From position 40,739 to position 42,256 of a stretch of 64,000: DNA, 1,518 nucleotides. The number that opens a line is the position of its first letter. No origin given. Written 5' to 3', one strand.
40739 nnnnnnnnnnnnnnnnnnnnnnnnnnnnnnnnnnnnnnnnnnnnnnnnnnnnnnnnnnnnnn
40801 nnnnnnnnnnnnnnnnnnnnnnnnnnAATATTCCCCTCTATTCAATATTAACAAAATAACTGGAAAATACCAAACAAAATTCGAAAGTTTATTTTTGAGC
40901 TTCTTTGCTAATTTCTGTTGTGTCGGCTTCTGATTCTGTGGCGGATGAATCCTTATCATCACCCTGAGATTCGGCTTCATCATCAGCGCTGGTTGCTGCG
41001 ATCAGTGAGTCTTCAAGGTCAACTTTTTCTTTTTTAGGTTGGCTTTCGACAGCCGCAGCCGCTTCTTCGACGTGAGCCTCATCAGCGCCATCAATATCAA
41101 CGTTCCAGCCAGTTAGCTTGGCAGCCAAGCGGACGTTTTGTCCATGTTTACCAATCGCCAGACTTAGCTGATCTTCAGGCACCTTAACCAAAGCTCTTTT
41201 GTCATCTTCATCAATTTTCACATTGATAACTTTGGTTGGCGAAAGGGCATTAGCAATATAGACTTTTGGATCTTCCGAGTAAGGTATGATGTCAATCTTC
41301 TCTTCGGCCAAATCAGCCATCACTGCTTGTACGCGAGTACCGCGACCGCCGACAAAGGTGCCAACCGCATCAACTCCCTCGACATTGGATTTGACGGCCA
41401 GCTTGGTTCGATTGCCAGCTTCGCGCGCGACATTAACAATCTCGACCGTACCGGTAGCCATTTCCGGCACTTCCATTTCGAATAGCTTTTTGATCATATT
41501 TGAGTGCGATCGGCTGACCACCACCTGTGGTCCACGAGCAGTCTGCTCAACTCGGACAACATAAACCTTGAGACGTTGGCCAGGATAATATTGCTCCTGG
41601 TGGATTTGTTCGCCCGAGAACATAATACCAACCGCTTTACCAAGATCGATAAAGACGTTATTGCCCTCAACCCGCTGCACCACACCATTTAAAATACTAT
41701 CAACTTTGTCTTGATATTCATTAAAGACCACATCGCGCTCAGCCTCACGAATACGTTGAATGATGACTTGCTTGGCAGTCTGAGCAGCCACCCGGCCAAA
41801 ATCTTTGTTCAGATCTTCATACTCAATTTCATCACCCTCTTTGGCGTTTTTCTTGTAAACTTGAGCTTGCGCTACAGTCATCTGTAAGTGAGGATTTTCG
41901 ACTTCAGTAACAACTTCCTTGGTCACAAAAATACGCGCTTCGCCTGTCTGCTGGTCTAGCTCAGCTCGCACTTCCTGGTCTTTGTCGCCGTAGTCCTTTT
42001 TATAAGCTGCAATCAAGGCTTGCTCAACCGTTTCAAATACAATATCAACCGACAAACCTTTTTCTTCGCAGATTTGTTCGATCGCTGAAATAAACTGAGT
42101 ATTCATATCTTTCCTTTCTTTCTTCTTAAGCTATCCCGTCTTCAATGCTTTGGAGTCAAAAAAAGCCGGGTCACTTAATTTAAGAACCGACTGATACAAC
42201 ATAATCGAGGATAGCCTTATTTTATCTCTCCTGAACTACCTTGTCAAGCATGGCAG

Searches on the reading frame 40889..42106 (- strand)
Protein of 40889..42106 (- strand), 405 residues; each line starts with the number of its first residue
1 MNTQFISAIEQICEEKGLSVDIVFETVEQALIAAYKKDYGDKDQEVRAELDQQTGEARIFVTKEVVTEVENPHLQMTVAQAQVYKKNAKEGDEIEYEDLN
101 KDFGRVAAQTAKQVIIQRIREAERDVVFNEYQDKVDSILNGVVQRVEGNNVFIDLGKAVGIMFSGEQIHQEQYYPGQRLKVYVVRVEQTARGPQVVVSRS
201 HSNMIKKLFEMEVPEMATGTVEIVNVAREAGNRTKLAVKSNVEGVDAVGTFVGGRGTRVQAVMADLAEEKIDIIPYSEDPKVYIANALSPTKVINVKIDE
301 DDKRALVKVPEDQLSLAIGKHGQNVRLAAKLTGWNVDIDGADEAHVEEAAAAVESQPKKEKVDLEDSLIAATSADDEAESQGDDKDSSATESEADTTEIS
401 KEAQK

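Call 75: search_protein_families(library=pfam, proteins=[window:40889-42106:-], max_evalue=0.00001)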
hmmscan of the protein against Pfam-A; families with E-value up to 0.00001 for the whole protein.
window:40889-42106:- (405 aa): 3 families
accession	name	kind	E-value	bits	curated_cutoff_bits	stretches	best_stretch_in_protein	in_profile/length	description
PF08529.16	NusA_N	-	1.4e-38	132.2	23.8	1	5-125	2-119/119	NusA N-terminal domain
PF13184.12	KH_5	-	1.6e-26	92.6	27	1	230-298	1-69/69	NusA-like KH domain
PF00575.29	S1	-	5.7e-06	27.1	22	0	133-195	2-71/74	S1 RNA binding domain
